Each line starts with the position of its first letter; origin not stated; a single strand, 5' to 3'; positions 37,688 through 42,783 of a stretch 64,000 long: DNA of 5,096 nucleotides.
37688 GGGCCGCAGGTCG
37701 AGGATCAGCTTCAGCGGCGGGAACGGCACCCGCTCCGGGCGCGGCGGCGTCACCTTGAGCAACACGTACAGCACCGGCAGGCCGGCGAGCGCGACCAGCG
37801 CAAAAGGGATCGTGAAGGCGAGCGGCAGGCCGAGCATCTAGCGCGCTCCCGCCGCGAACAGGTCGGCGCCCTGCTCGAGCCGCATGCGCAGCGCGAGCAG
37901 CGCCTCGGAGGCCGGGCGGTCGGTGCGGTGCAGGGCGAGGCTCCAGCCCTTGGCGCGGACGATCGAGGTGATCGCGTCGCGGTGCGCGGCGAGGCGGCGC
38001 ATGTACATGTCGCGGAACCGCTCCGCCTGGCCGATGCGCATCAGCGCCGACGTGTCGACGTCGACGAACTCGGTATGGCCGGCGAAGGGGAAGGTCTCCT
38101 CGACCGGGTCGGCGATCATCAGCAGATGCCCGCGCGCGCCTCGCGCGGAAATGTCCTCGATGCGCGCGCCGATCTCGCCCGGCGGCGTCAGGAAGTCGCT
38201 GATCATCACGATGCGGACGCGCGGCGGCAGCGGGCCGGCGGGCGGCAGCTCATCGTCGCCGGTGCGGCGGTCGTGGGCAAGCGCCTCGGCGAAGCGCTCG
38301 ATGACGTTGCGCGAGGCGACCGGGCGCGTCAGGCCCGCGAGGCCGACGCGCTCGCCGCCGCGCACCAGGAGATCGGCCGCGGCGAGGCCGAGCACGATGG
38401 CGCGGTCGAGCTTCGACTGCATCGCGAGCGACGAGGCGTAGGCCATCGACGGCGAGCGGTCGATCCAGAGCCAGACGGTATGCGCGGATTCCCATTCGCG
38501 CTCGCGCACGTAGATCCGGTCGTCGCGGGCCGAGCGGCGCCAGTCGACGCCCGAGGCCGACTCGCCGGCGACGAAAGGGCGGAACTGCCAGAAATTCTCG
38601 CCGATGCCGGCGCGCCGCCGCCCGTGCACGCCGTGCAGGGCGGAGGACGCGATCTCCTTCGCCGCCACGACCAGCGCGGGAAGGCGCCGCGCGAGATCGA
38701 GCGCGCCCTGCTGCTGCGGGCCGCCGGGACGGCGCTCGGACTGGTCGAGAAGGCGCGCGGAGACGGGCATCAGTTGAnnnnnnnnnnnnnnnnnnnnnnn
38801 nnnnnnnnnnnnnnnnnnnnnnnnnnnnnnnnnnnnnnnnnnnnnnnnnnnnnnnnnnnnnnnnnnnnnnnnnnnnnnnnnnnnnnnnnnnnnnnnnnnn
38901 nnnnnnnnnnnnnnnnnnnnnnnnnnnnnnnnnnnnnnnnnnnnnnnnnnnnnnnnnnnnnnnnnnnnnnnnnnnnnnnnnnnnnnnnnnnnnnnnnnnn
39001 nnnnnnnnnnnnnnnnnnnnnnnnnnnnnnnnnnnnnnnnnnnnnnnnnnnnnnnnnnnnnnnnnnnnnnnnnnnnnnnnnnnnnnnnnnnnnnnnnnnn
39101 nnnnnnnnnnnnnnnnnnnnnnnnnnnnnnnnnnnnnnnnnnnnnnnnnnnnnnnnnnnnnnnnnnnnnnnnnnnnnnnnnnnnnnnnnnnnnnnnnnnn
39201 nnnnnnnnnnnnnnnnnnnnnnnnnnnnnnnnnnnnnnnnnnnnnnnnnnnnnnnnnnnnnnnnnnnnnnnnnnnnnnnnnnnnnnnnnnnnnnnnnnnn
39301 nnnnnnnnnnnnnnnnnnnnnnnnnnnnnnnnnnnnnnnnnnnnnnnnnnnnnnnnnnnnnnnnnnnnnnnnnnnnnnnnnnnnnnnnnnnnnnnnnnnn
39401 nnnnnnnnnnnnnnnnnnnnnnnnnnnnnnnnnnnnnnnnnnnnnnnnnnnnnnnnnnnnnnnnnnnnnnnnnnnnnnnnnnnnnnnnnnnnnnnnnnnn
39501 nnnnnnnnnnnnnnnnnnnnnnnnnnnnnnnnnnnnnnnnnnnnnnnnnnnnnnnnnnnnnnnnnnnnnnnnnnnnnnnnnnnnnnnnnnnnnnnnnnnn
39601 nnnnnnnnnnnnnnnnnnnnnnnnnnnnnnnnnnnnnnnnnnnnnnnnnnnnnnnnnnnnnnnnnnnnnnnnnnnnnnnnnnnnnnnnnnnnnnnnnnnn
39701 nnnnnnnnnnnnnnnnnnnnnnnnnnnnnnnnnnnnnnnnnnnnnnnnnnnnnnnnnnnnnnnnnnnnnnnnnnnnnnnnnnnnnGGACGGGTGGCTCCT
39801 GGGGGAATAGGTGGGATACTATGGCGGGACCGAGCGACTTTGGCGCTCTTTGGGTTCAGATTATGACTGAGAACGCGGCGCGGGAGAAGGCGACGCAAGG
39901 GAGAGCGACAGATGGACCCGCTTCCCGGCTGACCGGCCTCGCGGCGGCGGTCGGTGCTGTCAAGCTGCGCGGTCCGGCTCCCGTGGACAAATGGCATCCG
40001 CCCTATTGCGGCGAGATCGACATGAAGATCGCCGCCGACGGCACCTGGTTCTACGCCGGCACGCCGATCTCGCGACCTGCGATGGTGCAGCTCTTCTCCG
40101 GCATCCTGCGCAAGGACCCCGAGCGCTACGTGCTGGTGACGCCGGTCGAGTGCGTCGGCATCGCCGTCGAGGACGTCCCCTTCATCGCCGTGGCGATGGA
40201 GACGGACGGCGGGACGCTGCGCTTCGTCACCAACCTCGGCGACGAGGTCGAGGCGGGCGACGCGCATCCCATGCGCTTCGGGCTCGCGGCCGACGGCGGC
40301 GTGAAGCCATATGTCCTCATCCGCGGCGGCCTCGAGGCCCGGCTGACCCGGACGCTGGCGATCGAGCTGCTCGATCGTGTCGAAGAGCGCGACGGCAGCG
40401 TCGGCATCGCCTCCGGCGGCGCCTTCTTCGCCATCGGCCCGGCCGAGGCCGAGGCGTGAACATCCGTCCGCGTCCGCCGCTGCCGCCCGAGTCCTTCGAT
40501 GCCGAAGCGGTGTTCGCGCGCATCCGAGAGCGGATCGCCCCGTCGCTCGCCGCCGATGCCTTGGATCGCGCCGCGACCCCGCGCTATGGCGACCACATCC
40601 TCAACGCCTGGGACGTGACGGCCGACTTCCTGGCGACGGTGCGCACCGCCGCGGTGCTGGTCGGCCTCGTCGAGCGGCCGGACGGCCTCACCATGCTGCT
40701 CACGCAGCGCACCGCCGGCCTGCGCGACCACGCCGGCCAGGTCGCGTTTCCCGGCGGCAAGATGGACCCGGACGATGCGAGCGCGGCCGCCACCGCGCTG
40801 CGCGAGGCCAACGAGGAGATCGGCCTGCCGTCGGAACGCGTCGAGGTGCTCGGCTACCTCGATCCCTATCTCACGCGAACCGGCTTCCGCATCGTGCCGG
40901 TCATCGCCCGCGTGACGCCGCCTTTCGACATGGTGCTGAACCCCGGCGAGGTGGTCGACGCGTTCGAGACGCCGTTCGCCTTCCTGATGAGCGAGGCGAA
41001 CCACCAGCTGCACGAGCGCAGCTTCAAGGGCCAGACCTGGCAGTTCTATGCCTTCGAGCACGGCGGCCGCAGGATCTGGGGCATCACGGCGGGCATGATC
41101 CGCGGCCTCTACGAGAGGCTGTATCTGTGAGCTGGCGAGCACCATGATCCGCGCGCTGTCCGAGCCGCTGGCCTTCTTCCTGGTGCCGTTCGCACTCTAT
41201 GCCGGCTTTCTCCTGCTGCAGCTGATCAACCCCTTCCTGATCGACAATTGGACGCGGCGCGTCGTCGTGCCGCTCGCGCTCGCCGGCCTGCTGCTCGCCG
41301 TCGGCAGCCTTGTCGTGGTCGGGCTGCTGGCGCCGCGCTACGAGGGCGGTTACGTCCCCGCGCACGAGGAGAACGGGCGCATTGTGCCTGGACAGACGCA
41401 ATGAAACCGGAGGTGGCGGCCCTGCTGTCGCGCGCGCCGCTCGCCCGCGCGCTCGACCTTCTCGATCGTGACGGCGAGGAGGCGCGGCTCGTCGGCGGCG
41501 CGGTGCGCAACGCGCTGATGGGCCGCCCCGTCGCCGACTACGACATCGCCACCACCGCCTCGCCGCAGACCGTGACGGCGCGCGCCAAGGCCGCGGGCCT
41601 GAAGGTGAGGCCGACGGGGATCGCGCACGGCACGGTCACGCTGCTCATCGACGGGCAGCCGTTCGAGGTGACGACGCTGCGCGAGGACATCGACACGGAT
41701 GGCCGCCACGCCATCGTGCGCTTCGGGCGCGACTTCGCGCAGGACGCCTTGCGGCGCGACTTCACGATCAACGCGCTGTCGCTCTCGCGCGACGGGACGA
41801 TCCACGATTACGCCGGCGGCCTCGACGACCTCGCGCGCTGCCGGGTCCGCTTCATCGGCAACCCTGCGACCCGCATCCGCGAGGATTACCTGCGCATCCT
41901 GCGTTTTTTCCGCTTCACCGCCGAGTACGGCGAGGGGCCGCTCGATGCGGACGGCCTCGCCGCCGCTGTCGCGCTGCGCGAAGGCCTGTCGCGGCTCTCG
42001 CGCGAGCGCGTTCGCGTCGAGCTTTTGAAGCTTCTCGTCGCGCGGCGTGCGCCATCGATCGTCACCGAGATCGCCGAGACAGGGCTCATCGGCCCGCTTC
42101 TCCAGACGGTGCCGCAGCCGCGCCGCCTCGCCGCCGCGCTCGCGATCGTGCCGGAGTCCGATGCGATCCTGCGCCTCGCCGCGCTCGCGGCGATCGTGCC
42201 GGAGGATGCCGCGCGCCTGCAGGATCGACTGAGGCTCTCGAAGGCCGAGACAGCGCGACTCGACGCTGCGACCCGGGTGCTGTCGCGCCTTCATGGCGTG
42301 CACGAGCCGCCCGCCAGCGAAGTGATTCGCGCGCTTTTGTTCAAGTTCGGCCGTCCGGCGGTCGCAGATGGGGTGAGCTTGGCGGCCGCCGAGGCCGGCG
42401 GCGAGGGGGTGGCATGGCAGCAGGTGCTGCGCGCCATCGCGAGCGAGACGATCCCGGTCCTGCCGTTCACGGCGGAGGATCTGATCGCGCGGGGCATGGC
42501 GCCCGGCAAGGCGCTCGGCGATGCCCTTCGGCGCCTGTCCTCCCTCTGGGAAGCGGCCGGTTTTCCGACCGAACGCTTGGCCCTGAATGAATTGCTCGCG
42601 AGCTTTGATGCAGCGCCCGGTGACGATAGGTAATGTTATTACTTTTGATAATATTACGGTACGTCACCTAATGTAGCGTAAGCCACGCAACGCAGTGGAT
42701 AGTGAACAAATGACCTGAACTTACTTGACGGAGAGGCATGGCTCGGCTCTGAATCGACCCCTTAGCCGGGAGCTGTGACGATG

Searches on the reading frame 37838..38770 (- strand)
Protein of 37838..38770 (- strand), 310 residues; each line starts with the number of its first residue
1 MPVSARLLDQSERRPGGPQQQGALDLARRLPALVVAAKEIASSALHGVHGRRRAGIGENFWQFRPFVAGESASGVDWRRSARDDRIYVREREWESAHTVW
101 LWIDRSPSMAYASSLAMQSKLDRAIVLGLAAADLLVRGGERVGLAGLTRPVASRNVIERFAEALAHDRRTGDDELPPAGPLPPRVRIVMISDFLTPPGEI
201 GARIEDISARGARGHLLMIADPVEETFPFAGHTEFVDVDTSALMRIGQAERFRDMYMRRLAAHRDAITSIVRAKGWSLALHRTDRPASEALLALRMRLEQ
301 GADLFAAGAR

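Call 69: search_protein_families(library=pfam, proteins=[window:37838-38770:-], max_evalue=0.00001)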
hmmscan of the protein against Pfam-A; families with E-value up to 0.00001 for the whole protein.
window:37838-38770:- (310 aa): 1 family
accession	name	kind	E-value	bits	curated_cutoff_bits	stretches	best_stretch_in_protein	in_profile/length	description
PF01882.25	DUF58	-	2.1e-27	96.1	23.4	1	63-265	2-215/216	Protein of unknown function DUF58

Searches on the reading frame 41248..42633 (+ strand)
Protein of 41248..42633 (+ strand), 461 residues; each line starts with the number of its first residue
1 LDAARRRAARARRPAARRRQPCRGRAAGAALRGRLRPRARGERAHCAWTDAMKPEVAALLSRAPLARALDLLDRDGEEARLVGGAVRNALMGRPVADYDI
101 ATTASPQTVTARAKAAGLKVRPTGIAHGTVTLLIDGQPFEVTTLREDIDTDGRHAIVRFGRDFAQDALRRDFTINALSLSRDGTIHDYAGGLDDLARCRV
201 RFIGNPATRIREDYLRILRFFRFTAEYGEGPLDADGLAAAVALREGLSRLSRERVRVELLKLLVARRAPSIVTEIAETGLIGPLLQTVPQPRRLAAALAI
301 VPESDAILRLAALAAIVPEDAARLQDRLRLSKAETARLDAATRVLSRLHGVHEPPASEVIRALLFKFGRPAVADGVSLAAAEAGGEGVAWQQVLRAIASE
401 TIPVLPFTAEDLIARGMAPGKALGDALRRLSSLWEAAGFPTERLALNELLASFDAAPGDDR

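Call 69: search_protein_families(library=pfam, proteins=[window:41248-42633:+], max_evalue=0.00001)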
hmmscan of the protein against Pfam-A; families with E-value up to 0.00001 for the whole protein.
window:41248-42633:+ (461 aa): 2 families
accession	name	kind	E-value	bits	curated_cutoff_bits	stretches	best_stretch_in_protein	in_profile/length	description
PF01743.26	PolyA_pol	-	3e-27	95.9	23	1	79-200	1-125/126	Poly A polymerase head domain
PF12627.12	PolyA_pol_RNAbd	-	2.3e-06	27.7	22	1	237-285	9-57/64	Probable RNA and SrmB- binding site of polymerase A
